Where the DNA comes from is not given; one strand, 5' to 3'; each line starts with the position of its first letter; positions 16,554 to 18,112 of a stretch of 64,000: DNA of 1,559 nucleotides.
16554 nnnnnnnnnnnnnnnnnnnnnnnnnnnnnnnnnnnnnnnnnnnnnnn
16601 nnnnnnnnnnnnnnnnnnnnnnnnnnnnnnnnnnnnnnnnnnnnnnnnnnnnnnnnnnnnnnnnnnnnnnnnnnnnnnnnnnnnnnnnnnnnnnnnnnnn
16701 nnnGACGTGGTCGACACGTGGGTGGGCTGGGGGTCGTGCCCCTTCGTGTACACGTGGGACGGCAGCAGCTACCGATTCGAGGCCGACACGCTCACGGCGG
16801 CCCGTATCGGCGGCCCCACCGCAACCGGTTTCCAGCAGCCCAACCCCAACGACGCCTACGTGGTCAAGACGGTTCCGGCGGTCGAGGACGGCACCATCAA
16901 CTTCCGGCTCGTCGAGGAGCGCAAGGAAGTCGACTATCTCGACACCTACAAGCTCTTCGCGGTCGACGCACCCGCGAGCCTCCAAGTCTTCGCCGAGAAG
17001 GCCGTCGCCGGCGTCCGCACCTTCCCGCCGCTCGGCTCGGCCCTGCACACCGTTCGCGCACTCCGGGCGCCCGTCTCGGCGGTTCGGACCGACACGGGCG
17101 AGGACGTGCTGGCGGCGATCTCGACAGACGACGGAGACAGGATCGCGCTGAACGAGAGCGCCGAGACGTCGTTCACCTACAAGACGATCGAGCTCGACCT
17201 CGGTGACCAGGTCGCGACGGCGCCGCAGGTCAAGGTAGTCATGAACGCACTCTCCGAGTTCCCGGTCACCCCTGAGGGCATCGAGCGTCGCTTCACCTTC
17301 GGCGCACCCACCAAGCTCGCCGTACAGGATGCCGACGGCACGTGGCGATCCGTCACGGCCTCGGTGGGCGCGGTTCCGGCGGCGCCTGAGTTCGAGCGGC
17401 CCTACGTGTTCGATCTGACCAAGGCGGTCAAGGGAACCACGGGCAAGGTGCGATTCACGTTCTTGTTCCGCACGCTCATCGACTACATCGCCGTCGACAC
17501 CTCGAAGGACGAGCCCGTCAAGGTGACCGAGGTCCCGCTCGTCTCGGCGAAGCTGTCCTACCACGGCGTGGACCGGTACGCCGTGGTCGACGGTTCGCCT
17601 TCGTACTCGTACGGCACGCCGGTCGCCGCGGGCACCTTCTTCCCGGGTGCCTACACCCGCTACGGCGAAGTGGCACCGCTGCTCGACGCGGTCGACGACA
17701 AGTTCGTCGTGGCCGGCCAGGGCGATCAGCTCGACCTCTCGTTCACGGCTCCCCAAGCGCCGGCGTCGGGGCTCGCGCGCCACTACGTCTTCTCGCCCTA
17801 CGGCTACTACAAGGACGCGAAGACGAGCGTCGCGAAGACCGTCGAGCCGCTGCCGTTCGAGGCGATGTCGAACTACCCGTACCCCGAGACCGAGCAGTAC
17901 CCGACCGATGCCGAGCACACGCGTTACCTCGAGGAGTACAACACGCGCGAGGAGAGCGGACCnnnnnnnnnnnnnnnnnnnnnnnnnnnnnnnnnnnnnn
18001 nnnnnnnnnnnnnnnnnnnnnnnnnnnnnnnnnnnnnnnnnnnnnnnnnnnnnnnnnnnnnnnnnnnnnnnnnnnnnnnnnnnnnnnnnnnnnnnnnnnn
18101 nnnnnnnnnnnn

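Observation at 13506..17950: Two copies of a ~400-aa 'GSCPF...YNTR' domain of unknown function inside a cytochrome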

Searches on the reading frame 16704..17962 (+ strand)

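Call 4: search_protein_families(library=pfam, proteins=[window:16704-17962:+], max_evalue=1)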
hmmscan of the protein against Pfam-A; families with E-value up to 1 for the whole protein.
window:16704-17962:+ (419 aa): 0 families

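Call 6: search_protein_families(library=ncbifam, proteins=[window:16704-17962:+], max_evalue=1)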
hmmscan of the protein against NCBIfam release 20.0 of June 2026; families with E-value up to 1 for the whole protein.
window:16704-17962:+ (419 aa): 0 families

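Call 17: search_protein_representatives(protein=window:16704-17962:+)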
Query: 419 residues. Proteins with E-value up to 0.001 (for the whole library): 2590; up to 1e-10: 1557; up to 1e-30: 507. The best 150 are listed.
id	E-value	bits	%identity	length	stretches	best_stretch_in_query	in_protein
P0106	0.0e+00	1360.1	77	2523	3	1-419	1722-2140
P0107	6.5e-288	970.8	58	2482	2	10-415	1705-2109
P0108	3.2e-241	817.0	51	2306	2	10-415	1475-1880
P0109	2.2e-199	679.3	45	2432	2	9-419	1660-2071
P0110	1.9e-198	676.2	55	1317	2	2-415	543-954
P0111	6.6e-177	605.2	43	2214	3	9-416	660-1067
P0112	2.4e-173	593.5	43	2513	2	9-417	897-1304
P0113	2.4e-162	557.2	42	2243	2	11-417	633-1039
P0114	2.1e-157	541.0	41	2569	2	5-416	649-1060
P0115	1.9e-156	537.8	40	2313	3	8-415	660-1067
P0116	6.5e-142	490.0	47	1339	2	10-417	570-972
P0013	1.3e-127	442.8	69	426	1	6-291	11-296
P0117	2.4e-125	435.4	49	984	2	9-416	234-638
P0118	3.0e-123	428.5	53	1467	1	9-419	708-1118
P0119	2.1e-119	415.9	51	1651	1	9-419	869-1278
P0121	2.3e-116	405.8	48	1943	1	8-419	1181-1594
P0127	1.6e-110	386.6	48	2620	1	9-416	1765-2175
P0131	7.5e-107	374.5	46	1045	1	3-416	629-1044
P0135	5.1e-101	355.3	46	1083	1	9-415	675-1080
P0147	5.8e-85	302.4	41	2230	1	10-417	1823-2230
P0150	1.5e-82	294.4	39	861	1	10-417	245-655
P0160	3.4e-70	253.8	36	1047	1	8-416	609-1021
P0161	2.4e-69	251.0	32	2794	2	11-416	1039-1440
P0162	4.0e-69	250.3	30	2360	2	10-416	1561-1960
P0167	2.5e-65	237.8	32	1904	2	8-416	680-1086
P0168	6.7e-63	229.7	31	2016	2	10-415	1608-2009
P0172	2.1e-57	211.7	39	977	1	10-416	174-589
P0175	1.6e-55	205.5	39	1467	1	11-418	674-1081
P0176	5.3e-55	203.7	39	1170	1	11-416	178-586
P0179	7.7e-54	199.9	37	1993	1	10-415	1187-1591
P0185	9.3e-52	193.0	36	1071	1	10-416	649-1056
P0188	2.5e-50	188.3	36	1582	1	10-418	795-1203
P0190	2.7e-50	188.2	36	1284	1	11-415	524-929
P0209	4.2e-46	174.4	35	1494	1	11-415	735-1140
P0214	6.8e-45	170.4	36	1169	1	10-416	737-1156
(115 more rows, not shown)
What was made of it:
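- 2,590 clusters at E<=1e-3 (call 17).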

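Call 26: find_related_loci(query=window:16704-17962:+, collection=genome_contigs, flank=10000)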
Query window:16704-17962:+ (419 aa) in genome_contigs; peptide patterns used: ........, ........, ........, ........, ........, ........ (x = any residue, [..] = any of these).
432 stretches matched a pattern; 20 encode a relative of the query (tblastn E <= 1e-3); 20 distinct loci.
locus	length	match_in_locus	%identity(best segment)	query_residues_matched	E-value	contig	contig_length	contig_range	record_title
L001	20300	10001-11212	57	11-415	9e-149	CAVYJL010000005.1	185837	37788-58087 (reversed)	MAG: uncultured Coriobacteriia bacterium isolate MFD01299.bin.2.183 genome assembly, contig: contig_32358, whole genome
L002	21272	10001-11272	33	11-419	1e-49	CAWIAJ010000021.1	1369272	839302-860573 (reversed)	MAG: uncultured Acidobacteriaceae bacterium isolate MFD01223.bin.1.107 genome assembly, contig: contig_3029, whole genom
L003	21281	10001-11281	35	11-419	6e-49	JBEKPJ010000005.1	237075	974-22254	MAG: Terriglobales bacterium isolate SPRUCE 461 SPRUCE_461_5, whole genome shotgun sequence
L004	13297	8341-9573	33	11-415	4e-48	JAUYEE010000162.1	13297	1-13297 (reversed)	MAG: bacterium isolate C20_metabat.bin.94 C20_k141_459121, whole genome shotgun sequence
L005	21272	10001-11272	33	11-419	1e-47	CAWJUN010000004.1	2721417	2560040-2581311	MAG: uncultured Acidobacteriaceae bacterium isolate MFD09671.bin.1.186 genome assembly, contig: contig_3400, whole genom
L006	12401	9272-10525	27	10-415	4e-32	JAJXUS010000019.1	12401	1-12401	MAG: Acidobacteria bacterium isolate BP5.bin109 NODE_8913_length_12401_cov_0.984031, whole genome shotgun sequence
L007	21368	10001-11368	33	10-415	1e-43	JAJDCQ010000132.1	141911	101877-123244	MAG: Planctomycetota bacterium isolate OFTM393 OFTM393_131, whole genome shotgun sequence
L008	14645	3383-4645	33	10-415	4e-27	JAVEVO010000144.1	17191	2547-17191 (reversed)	MAG: Myxococcota bacterium isolate BF4_123 NODE_10180_length_17191_cov_5.995077_Biofilm4, whole genome shotgun sequence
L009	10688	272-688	26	9-167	3e-12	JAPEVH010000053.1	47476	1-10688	MAG: Candidatus Electronema sp. isolate KV k127_4818913, whole genome shotgun sequence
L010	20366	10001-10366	30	11-150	1e-11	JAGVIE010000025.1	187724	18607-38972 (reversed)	MAG: Bacteroidetes bacterium isolate DeMMO2_4 c_000000088188, whole genome shotgun sequence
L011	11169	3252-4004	25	12-286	8e-10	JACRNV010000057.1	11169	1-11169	MAG: Methanobacteriota archaeon isolate NC_groundwater_1944_Pr3_S-0.2um_58_6 scaffold_732586, whole genome shotgun seque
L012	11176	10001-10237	33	12-95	9e-8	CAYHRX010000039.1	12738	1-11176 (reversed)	MAG TPA_asm: uncultured Chitinophagales bacterium isolate ERP119705_co14_37 genome assembly, contig: NODE_6181_length_12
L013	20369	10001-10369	26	11-150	1e-7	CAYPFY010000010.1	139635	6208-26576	MAG TPA_asm: uncultured Chlorobiaceae bacterium isolate binchicken_co185_251 genome assembly, contig: NODE_146_length_13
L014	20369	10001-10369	26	11-151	4e-7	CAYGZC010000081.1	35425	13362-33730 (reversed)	MAG TPA_asm: uncultured Chlorobiaceae bacterium isolate ERP119294_co2_80 genome assembly, contig: k141_14442, whole geno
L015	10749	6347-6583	32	12-95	1e-6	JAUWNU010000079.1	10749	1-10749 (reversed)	MAG: Methanomassiliicoccales archaeon isolate CSMAG_2432 CSMAG_2432_k141_871659_length_10749_cov_11.9772, whole genome s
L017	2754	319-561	31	10-95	4e-6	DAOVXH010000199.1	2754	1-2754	MAG TPA_asm: Methanomassiliicoccales archaeon isolate CSMAG_1752 CSMAG_1752_k141_111390_length_2754_cov_10.6824, whole g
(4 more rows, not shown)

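Call 30: search_protein_families(library=pfam, proteins=[P0131, P0135, P0160, P0185, P0214, P0176, P0150, P0172], max_evalue=0.001)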
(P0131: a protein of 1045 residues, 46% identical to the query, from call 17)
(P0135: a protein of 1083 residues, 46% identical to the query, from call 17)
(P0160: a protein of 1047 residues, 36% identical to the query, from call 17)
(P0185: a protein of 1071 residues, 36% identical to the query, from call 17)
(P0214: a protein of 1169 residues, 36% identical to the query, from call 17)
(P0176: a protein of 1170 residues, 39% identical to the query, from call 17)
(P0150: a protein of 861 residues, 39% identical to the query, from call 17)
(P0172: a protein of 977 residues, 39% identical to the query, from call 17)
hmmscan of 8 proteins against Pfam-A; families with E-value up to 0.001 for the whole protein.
P0131 (1045 aa): 1 family
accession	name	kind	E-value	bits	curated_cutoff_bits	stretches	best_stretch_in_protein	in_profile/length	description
PF23657.1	DUF7151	-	6.3e-81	266.6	27.2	5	224-269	1-46/46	Domain of unknown function (DUF7151)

P0135 (1083 aa): 1 family
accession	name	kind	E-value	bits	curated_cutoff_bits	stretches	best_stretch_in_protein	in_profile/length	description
PF00200.28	Disintegrin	-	5.1e-10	40.4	35.1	2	451-485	42-75/75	Disintegrin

P0160 (1047 aa): 2 families
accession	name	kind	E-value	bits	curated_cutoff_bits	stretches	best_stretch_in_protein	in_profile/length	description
PF13385.13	Laminin_G_3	-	4.8e-50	170.1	27.6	2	321-482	2-150/151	Concanavalin A-like lectin/glucanases superfamily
PF02210.31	Laminin_G_2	-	0.00058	20.8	22.9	0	129-189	20-80/126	Laminin G domain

P0185 (1071 aa): 13 families
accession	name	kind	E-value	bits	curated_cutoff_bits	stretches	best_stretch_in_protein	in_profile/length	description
PF13517.12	FG-GAP_3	-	5.3e-40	136.3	26.9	5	478-539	1-61/61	FG-GAP-like repeat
PF01839.29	FG-GAP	-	1.3e-16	60.5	22.1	0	522-551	3-27/37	FG-GAP repeat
PF13432.12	TPR_16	-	2.7e-12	47.3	32.7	2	121-170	1-50/65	Tetratricopeptide repeat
PF07593.17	UnbV_ASPIC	-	1.3e-11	44.7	23.4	1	573-638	1-66/68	ASPIC and UnbV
PF14559.12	TPR_19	-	1.7e-10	41.5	25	1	129-183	3-57/68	Tetratricopeptide repeat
PF07719.23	TPR_2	-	3.4e-10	39.7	27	0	118-149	2-33/34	Tetratricopeptide repeat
PF13431.12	TPR_17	-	1.1e-08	35.1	24.4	0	139-171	1-33/34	Tetratricopeptide repeat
PF00515.34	TPR_1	-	3.3e-07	30.3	27.8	0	55-80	6-31/34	Tetratricopeptide repeat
PF13428.12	TPR_14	-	1.5e-06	28.7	23.5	0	117-159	1-43/44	Tetratricopeptide repeat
PF16918.11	PknG_TPR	-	3.9e-06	26.3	27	1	30-179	66-223/340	Protein kinase G tetratricopeptide repeat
PF13414.12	TPR_11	-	9.5e-06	25.7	26.8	0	132-165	9-42/42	TPR repeat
PF13181.12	TPR_8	-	2.9e-05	24.3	25.7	0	152-181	2-31/34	Tetratricopeptide repeat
PF13424.12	TPR_12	-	0.00032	21.2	30.1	0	120-175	6-69/77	Tetratricopeptide repeat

P0214 (1169 aa): 4 families
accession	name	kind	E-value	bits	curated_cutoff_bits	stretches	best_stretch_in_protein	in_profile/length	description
PF13517.12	FG-GAP_3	-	1.6e-12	48.2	26.9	2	469-532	1-60/61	FG-GAP-like repeat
PF14559.12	TPR_19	-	1.2e-08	35.5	25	2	135-188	5-58/68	Tetratricopeptide repeat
PF13429.12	TPR_15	-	4.3e-05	23.5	26.2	0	135-186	228-279/280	Tetratricopeptide repeat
PF01839.29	FG-GAP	-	0.00083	19.6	22.1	0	517-535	4-22/37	FG-GAP repeat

P0176 (1170 aa): 15 families
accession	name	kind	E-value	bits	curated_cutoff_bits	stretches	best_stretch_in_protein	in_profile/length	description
PF12838.12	Fer4_7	-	3e-19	69.6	27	3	886-927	2-52/52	4Fe-4S dicluster domain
PF00037.32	Fer4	-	3.4e-18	65.1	21.1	2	883-902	5-24/24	4Fe-4S binding domain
PF13187.11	Fer4_9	-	4.3e-16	59.1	27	1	885-928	1-52/52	4Fe-4S dicluster domain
PF13237.11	Fer4_10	-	1.1e-15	57.7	25.5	2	882-924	5-53/53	4Fe-4S dicluster domain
PF13484.11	Fer4_16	-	1.9e-15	57.8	30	0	912-931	1-20/66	4Fe-4S double cluster binding domain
PF14697.11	Fer4_21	-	2.2e-15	56.9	35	2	859-901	14-57/59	4Fe-4S dicluster domain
PF25160.1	LdpA_Fe-S-bd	-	2.3e-15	56.6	27.6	2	1085-1126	9-42/49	LdpA Fe-S cluster-binding domain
PF12801.12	Fer4_5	-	2.4e-14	53.5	22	2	709-749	6-46/48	4Fe-4S binding domain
PF12837.12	Fer4_6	-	4.4e-13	48.9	25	2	884-901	7-24/24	4Fe-4S binding domain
PF12800.12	Fer4_4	-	6.3e-09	35.8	24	1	884-899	2-17/17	4Fe-4S binding domain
PF12797.12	Fer4_2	-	3.7e-08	33.2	24.5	1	882-897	6-21/22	4Fe-4S binding domain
PF13534.11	Fer4_17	-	1.2e-06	29.3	22.2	0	880-899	40-59/61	4Fe-4S dicluster domain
PF13746.11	Fer4_18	-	1.7e-06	28.6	27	1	881-924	56-96/114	4Fe-4S dicluster domain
PF13183.11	Fer4_8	-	7.6e-06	26.8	27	0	992-1048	2-67/68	4Fe-4S dicluster domain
PF12798.12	Fer4_3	-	0.00029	21.9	27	0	886-900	1-15/15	4Fe-4S binding domain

P0150 (861 aa): 2 families
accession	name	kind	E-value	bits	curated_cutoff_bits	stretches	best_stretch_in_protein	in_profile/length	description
PF09136.16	Glucodextran_B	-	2.8e-09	37.2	27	1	74-130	15-74/83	Glucodextranase, domain B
PF17936.7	Big_6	-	2.7e-05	24.8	27.6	0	78-133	15-78/83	Bacterial Ig domain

P0172 (977 aa): 0 families

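Call 32: list_cluster_members(proteins=[P0106, P0107, P0108, P0109, P0111, P0112, P0121, P0147, P0176, P0127])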
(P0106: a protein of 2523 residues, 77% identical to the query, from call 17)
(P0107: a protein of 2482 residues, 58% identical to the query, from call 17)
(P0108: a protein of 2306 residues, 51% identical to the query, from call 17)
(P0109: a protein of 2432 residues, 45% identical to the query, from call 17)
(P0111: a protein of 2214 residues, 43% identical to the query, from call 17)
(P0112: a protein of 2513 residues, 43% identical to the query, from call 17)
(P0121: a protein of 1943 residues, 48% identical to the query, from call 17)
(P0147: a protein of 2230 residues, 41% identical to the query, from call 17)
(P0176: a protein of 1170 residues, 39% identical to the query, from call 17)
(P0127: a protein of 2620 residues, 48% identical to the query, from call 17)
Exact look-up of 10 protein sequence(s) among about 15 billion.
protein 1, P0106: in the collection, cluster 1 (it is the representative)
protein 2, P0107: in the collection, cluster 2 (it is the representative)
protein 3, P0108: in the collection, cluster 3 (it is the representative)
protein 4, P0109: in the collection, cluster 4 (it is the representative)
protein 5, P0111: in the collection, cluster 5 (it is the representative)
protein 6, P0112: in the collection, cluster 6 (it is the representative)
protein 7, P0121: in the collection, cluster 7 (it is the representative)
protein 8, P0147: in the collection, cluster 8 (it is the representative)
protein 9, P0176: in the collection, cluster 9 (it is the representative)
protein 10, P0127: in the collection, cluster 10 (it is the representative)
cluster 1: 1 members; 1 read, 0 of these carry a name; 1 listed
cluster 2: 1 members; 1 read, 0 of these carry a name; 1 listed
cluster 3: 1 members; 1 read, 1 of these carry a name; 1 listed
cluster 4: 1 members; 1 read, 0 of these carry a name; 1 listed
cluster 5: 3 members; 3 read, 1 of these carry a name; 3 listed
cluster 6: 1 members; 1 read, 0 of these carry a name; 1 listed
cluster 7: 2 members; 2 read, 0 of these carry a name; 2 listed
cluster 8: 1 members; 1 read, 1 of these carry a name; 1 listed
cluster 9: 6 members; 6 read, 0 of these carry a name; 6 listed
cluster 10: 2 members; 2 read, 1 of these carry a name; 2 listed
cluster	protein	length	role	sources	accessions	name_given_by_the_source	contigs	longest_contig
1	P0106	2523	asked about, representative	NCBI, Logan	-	-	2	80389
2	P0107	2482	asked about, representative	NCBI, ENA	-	-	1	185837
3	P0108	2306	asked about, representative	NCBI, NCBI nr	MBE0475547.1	MAG: hypothetical protein IBX62_00370 [Coriobacteriia bacterium] | hypothetical protein [Coriobacteriia bacterium]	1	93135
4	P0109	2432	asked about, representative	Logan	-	-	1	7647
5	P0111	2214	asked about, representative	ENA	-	-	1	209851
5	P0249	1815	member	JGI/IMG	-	hypothetical protein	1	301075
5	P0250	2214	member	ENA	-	-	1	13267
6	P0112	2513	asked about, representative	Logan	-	-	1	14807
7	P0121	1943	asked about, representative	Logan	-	-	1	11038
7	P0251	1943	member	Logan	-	-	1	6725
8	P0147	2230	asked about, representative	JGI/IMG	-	predicted CxxxxCH...CXXCH cytochrome family protein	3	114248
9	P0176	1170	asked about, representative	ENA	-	-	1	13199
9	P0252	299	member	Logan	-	-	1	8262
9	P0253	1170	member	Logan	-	-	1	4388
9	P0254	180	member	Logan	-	-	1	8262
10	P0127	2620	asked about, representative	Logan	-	-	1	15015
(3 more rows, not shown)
